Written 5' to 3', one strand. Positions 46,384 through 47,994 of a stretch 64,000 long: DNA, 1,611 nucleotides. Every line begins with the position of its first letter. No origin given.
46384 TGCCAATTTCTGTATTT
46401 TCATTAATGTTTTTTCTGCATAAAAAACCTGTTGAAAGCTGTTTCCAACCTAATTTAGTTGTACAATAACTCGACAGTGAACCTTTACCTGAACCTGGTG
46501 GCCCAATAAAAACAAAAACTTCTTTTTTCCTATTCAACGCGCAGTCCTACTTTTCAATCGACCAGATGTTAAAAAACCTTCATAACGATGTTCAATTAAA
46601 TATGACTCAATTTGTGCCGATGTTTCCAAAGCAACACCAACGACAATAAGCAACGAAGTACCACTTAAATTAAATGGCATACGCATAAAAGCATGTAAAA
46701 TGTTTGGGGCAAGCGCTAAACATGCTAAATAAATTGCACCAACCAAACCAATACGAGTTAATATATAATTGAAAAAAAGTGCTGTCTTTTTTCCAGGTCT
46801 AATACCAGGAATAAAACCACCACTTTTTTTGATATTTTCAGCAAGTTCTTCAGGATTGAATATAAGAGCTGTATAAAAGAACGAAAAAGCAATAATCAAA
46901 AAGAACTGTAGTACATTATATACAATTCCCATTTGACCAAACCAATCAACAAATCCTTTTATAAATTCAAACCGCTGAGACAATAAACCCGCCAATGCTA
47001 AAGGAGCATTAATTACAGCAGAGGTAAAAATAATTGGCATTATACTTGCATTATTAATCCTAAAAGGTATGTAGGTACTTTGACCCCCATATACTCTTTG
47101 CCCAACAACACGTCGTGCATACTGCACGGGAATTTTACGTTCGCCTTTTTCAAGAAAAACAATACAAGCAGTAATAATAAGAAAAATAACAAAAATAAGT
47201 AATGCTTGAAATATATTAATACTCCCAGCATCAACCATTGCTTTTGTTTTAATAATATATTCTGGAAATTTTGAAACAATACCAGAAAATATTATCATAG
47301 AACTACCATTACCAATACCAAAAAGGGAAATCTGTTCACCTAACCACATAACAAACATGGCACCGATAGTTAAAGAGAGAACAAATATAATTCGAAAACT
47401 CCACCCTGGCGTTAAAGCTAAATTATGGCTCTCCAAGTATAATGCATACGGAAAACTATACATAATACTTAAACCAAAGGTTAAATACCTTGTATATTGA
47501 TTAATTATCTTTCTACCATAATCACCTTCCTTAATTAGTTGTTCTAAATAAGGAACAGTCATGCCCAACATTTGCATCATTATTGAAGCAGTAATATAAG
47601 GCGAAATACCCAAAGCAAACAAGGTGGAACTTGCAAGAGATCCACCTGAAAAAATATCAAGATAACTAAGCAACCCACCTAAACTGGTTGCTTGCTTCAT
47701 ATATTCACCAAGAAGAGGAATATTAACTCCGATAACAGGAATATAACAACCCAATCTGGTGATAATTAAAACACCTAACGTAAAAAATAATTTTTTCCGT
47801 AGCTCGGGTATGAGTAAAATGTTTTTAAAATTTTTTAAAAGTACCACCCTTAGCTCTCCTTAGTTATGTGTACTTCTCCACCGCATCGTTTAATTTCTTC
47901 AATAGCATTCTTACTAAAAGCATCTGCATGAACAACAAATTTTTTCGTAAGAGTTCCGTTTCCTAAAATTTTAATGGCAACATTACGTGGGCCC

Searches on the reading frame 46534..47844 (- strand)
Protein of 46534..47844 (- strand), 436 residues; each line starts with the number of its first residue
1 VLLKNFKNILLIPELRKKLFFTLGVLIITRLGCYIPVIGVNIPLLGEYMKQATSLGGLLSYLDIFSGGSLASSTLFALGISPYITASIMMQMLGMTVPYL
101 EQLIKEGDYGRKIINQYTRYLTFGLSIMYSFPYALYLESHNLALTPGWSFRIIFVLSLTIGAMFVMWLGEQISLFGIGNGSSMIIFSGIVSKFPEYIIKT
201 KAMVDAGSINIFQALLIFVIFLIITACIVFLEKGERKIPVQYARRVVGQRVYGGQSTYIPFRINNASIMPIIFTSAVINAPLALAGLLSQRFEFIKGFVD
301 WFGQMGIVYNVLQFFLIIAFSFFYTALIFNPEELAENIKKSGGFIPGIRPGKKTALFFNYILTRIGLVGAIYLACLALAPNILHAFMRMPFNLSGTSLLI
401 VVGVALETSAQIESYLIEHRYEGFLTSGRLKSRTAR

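Call 94: search_protein_families(library=pfam, proteins=[window:46534-47844:-], max_evalue=0.0001)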
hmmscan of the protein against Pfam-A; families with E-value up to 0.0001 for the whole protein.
window:46534-47844:- (436 aa): 1 family
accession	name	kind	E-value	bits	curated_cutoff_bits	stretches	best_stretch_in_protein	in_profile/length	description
PF00344.25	SecY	-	9.7e-101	337.6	32.2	1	74-408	1-305/306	SecY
